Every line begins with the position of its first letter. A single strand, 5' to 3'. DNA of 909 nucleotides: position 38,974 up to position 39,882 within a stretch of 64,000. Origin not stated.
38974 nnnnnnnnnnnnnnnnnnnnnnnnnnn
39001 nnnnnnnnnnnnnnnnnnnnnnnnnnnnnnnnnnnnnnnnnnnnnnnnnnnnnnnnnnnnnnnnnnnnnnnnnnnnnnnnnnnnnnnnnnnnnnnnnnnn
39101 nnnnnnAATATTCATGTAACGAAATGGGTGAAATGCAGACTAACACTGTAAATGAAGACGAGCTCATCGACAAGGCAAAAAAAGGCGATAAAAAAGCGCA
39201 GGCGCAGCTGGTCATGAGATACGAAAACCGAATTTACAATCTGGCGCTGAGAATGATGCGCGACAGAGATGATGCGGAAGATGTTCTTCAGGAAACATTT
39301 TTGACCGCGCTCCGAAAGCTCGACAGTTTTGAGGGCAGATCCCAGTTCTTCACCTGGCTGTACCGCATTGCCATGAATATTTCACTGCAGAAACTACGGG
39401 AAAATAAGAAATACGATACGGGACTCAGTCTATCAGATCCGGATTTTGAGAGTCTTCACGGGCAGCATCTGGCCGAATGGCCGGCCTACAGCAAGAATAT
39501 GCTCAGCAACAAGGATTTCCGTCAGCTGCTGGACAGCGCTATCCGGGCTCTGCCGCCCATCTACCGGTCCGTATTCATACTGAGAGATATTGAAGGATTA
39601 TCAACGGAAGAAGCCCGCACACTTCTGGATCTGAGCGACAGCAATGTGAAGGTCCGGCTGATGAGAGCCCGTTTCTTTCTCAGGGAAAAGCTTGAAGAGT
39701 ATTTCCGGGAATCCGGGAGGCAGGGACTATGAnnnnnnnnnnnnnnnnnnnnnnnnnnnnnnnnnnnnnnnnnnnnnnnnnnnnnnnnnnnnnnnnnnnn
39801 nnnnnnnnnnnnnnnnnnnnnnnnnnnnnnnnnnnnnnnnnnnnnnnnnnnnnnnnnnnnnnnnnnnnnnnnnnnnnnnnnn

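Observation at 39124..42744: ECF sigma and small Cys-rich anti-sigma followed by a thiol-redox gene set: a possible SigR/RsrA-like disulfide-stress module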

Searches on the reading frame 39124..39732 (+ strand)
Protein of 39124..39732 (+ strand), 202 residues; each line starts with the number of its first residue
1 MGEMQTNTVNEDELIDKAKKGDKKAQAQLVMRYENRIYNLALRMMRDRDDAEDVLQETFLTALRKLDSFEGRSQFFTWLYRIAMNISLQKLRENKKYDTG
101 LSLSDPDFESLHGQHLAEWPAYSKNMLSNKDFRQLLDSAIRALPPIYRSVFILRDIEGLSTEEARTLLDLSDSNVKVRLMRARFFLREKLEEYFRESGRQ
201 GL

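Call 3: search_protein_families(library=pfam, proteins=[window:39124-39732:+], max_evalue=0.01)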
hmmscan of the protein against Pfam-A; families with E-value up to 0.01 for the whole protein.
window:39124-39732:+ (202 aa): 6 families
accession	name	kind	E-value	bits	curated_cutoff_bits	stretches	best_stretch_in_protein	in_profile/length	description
PF04542.20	Sigma70_r2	-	1.1e-17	64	24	1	29-96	1-70/71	Sigma-70 region 2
PF08281.18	Sigma70_r4_2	-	3.2e-14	52.7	25.7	1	134-183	2-51/54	Sigma-70, region 4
PF12645.13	HTH_16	-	2e-09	37.9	22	1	13-69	2-64/65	Helix-turn-helix domain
PF07638.17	Sigma70_ECF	-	1.8e-08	34.9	21.1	1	13-190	6-183/185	ECF sigma factor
PF22233.2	PhyR_sigma-like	-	0.00074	19.7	27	1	141-176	2-37/50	Response regulator PhyR, sigma-like domain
PF04545.22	Sigma70_r4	-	0.00074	19.4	24.1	1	139-184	1-46/50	Sigma-70, region 4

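Call 4: search_protein_families(library=ncbifam, proteins=[window:39124-39732:+], max_evalue=0.01)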
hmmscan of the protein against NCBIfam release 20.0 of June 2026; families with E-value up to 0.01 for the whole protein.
window:39124-39732:+ (202 aa): 97 families (the best 25 are shown)
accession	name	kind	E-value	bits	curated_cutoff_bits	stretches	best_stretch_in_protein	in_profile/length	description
NF008888.0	PRK11922.1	equivalog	4.7e-49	167.1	204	1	3-193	9-199/231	RNA polymerase sigma factor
NF007223.0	PRK09641.1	equivalog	3.8e-40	137.7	209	1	13-192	7-186/187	RNA polymerase sigma factor SigW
TIGR02948.1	SigW_bacill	equivalog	6.7e-35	120.8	243.1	1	13-191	7-185/187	RNA polymerase sigma factor SigW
TIGR02939.1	RpoE_Sigma70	equivalog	5.6e-34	117.8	236.15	1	10-190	6-186/190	RNA polymerase sigma factor RpoE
NF007225.0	PRK09643.1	equivalog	9e-33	113.7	190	1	4-196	7-188/204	RNA polymerase sigma factor SigM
NF004113.0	PRK05602.1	equivalog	1.8e-31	109.4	208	1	5-193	26-204/211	RNA polymerase sigma factor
NF009166.1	PRK12513.1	equivalog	4e-31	108.2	206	1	5-193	3-189/193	RNA polymerase sigma factor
NF006089.0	PRK08241.1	subfamily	2.9e-29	102.2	240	1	8-189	6-203/343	RNA polymerase subunit sigma-70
NF058625.1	sigma_PG0214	equivalog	2.4e-28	99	130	1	27-192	7-163/170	GFO_1088 family ECF-type sigma factor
TIGR02937.1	sigma70-ECF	superfamily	4.1e-28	98.1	42.9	1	25-190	2-165/165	sigma-70 family RNA polymerase sigma factor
NF007216.0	PRK09638.1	equivalog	2.7e-27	95.7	194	1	9-192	3-176/180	RNA polymerase sigma factor SigY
TIGR02950.1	SigM_subfam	subfamily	5.7e-27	94.5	147.95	1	29-189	5-157/159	RNA polymerase sigma factor, SigM family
NF009171.0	PRK12518.1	equivalog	4.9e-26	91.7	208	1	6-191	9-185/191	RNA polymerase sigma factor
TIGR02960.1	SigX5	hypoth_equivalog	1.2e-25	90.4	264.75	2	24-107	5-88/322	RNA polymerase sigma-70 factor, TIGR02960 family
TIGR02985.1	Sig70_bacteroi1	subfamily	3.6e-25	89.1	126.4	1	27-190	4-162/162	RNA polymerase sigma-70 factor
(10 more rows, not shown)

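Call 10: find_related_loci(query=window:39124-39729:+, collection=genome_contigs, flank=6000)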
Query window:39124-39729:+ (202 aa) in genome_contigs; peptide patterns used: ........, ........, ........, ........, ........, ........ (x = any residue, [..] = any of these).
599 stretches matched a pattern (row limit reached: there are more); 342 encode a relative of the query (tblastn E <= 1e-3); the best 80 are kept; 80 distinct loci.
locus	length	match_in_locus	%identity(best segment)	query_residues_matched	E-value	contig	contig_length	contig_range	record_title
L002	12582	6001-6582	54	3-196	7e-60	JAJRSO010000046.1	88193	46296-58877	MAG: Calditrichota bacterium isolate Dive96_bin1.111 k141_2806214, whole genome shotgun sequence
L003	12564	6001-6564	54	9-196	9e-59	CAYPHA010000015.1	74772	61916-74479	MAG TPA_asm: uncultured Calditrichota bacterium isolate SRP332253_co2_262 genome assembly, contig: NODE_246_length_74772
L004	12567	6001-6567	50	10-198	2e-58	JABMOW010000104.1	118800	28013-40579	MAG: Candidatus Neomarinimicrobiota bacterium isolate bin.70 k141_4399681, whole genome shotgun sequence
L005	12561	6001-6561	53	9-195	5e-58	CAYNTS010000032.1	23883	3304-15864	MAG TPA_asm: uncultured bacterium isolate binchicken_co142_355 genome assembly, contig: NODE_6131_length_23883_cov_10.06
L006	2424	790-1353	52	9-196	1e-58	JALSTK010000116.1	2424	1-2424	MAG: Calditrichia bacterium isolate 356-308_metabat2_scaf2bin.103 356-308_scaffold_37689_c1, whole genome shotgun sequen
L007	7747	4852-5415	53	9-196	2e-57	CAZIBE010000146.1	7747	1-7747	MAG TPA_asm: uncultured Calditrichaceae bacterium isolate binchicken_co64_112 genome assembly, contig: NODE_6698_length_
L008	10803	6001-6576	51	8-199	1e-57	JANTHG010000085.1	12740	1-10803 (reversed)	MAG: Calditrichaceae bacterium isolate bin20020 c_000000000687, whole genome shotgun sequence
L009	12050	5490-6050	52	11-197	1e-57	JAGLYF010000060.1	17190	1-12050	MAG: Calditrichia bacterium isolate RS_13_18 ZL320.bin.18.fa_60, whole genome shotgun sequence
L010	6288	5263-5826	52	9-196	4e-57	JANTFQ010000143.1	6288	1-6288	MAG: Calditrichaceae bacterium isolate bin100120 c_000000014809, whole genome shotgun sequence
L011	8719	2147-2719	51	9-199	1e-56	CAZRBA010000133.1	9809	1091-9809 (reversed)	MAG TPA_asm: uncultured Caldithrix sp. isolate binchicken_co219_178 genome assembly, contig: k141_759277, whole genome s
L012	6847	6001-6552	54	10-195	3e-56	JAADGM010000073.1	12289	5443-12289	MAG: FCB group bacterium isolate M_MetaBat.118 contig-127_8583, whole genome shotgun sequence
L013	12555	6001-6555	49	14-198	5e-56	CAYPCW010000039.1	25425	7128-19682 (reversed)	MAG TPA_asm: uncultured bacterium isolate SRP118108_co1_497 genome assembly, contig: NODE_1255_length_25425_cov_6.991683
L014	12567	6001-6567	51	8-196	1e-55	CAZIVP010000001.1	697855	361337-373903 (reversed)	MAG TPA_asm: uncultured Calditrichaceae bacterium isolate SRP141376_co1_2 genome assembly, contig: NODE_2_length_697855_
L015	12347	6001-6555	52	15-199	9e-56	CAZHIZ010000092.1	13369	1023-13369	MAG TPA_asm: uncultured Caldithrix sp. isolate SRP163575_co3_317 genome assembly, contig: NODE_5022_length_13369_cov_8.9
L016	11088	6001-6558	52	10-195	3e-55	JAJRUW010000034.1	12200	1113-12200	MAG: Candidatus Neomarinimicrobiota bacterium isolate Dive96_bin10.244 k141_1501460, whole genome shotgun sequence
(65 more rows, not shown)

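Call 31: find_related_loci(query=window:39124-39729:+, collection=metagenome_contigs, flank=6000)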
Query window:39124-39729:+ (202 aa) in metagenome_contigs; peptide patterns used: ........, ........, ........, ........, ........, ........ (x = any residue, [..] = any of these).
600 stretches matched a pattern (row limit reached: there are more); 332 encode a relative of the query (tblastn E <= 1e-3); the best 80 are kept; 80 distinct loci.
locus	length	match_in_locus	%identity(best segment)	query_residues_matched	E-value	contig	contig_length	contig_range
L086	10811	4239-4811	79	6-196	5e-102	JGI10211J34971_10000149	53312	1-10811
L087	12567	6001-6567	50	10-198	1e-58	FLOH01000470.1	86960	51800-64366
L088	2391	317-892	52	9-200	2e-59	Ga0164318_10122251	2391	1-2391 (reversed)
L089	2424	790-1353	52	9-196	6e-59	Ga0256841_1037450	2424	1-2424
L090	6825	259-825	50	9-197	5e-57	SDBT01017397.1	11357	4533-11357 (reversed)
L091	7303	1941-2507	50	9-197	5e-57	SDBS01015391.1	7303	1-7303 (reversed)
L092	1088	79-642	51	9-196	2e-60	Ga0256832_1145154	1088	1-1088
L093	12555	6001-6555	49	14-198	2e-56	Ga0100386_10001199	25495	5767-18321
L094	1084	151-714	52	9-196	6e-60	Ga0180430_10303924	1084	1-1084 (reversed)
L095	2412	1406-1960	52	15-199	2e-56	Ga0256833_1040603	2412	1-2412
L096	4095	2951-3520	52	9-196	2e-55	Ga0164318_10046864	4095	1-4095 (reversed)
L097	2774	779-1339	49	10-196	4e-55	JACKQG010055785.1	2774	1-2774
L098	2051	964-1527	49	9-196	6e-55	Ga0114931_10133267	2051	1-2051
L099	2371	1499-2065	48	10-198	1e-54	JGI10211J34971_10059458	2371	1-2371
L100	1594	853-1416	49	9-196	1e-55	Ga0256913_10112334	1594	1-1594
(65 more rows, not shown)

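Call 71: list_cluster_members(proteins=[P0001, window:39124-39729:+, window:42075-42548:+, window:42529-42741:+, window:40723-42075:+])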
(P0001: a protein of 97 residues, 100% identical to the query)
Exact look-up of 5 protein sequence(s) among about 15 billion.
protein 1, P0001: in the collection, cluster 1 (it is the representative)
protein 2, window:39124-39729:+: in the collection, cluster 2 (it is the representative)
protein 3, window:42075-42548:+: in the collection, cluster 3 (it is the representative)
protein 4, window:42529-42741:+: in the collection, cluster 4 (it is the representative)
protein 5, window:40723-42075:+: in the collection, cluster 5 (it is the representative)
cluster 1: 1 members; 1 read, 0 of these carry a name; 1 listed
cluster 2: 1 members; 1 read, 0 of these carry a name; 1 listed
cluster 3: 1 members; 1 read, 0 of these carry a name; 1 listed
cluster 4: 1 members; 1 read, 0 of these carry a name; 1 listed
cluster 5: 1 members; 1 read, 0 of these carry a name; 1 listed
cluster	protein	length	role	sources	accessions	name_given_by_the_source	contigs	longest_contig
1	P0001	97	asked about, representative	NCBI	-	-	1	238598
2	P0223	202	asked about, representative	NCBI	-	-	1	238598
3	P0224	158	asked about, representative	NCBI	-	-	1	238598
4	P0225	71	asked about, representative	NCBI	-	-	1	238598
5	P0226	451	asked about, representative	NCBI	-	-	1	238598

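Call 72: search_protein_families(library=pfam, proteins=[L086:4823-5098:+], max_evalue=10)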
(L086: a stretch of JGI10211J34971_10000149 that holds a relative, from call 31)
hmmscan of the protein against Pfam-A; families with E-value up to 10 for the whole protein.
L086:4823-5098:+ (92 aa): 0 families
